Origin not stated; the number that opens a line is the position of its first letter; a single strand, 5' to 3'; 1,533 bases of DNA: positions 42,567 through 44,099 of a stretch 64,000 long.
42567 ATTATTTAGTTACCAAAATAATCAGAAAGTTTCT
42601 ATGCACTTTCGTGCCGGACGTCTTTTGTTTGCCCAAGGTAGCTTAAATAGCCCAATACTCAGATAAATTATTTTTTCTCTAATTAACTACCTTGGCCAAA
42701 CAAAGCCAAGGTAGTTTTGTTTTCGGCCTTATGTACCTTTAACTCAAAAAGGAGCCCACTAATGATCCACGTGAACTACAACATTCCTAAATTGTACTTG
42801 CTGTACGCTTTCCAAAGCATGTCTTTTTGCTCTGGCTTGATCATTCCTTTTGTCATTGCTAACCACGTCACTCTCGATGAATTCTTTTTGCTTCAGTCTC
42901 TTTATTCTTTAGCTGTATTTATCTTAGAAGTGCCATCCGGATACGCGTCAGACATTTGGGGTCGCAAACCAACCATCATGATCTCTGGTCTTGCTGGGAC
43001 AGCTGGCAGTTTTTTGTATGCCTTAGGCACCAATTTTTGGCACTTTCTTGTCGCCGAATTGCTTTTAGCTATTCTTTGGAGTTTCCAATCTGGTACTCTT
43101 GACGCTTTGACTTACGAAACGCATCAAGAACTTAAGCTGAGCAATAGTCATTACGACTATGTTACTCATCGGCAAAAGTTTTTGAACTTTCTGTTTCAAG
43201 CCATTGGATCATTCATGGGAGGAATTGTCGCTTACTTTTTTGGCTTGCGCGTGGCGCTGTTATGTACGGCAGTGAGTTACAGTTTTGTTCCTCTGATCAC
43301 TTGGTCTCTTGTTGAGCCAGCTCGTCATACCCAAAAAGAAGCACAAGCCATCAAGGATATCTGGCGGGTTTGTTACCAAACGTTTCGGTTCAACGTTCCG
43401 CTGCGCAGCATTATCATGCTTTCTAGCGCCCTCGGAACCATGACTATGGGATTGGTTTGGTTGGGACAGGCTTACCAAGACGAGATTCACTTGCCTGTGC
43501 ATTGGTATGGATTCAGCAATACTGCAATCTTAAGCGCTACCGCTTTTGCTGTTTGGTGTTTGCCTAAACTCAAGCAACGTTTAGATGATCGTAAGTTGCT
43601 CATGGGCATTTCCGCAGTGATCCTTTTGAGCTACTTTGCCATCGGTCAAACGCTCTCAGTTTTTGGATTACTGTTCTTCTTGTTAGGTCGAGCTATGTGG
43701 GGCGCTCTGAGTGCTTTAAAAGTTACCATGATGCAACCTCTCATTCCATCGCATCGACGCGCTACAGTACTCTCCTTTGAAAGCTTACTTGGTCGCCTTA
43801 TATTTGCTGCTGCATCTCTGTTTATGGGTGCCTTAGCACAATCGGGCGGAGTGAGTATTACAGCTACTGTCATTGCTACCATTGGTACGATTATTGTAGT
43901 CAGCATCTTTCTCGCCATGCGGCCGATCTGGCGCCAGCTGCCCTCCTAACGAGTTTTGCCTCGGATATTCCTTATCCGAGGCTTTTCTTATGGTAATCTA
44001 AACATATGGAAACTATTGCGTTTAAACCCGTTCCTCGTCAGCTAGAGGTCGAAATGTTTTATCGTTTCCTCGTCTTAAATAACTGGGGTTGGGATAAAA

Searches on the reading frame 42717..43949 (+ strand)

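Call 22: search_protein_families(library=ncbifam, proteins=[window:42717-43949:+], max_evalue=0.001)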
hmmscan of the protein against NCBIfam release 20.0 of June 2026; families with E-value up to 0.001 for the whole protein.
window:42717-43949:+ (410 aa): 5 families
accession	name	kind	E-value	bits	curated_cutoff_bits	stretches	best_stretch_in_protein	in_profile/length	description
NF040872.1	MFS_HP1165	exception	1.2e-07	31.2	700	1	28-229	14-212/385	HP1165 family MFS efflux transporter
NF000043.1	tet_MFS_P_a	exception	1.3e-07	30.8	750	1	25-401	9-401/420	tetracycline efflux MFS transporter TetA(P)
TIGR00880.1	2_A_01_02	superfamily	3e-05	24.2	131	1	62-191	6-130/141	multidrug resistance protein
TIGR00879.1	SP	subfamily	0.00026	19.7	237.8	1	61-125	106-173/510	sugar porter family MFS transporter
TIGR00898.1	2A0119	subfamily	0.00098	18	550.75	1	58-205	130-269/506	cation transport protein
